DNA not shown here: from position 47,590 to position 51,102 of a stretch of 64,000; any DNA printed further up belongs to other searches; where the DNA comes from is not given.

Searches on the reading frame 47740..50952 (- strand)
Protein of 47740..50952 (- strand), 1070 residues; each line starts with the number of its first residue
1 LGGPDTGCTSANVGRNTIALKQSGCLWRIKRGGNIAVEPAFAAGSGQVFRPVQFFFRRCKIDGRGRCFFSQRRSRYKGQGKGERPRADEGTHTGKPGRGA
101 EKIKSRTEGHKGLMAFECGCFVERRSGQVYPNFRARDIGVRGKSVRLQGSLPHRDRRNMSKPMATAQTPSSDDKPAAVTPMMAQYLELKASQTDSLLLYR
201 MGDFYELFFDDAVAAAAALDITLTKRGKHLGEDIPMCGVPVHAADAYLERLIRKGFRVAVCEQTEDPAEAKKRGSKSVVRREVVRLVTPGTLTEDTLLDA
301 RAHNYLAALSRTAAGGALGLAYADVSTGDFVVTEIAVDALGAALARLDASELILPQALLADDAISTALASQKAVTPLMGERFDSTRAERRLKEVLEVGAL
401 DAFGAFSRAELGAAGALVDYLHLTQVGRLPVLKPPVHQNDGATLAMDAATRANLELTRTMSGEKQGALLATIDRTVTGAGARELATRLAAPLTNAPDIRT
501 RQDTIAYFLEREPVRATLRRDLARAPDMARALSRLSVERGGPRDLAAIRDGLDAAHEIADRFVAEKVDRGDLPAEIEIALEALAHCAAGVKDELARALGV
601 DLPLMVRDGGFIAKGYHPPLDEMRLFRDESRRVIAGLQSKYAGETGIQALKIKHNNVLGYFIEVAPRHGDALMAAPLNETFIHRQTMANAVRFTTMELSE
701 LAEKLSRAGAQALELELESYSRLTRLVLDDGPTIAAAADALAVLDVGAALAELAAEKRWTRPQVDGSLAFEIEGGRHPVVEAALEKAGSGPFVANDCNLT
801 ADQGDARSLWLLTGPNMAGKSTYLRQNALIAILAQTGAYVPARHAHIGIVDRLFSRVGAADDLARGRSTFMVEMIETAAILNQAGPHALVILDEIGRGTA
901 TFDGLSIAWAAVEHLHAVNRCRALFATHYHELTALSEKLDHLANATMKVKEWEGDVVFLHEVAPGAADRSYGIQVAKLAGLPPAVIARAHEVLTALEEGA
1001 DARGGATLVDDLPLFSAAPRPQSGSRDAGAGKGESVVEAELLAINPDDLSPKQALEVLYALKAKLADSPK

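Call 65: search_protein_families(library=ncbifam, proteins=[window:47740-50952:-])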
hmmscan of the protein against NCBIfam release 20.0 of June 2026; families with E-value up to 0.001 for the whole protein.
window:47740-50952:- (1070 aa): 4 families
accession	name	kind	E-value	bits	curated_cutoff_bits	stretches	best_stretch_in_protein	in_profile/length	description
NF003810.1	PRK05399.1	equivalog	7.3e-296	984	480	1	179-997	2-793/793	DNA mismatch repair protein MutS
TIGR01070.1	mutS1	equivalog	8e-251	834.9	641.7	1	179-1062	2-839/840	DNA mismatch repair protein MutS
NF052383.1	ATPase_KamC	equivalog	5.3e-43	147.6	300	1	688-939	195-436/508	lysine 5,6-aminomutase reactivase ATPase KamC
TIGR01069.2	mutS2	equivalog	2.7e-41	141.8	400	1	696-995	226-513/790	endonuclease MutS2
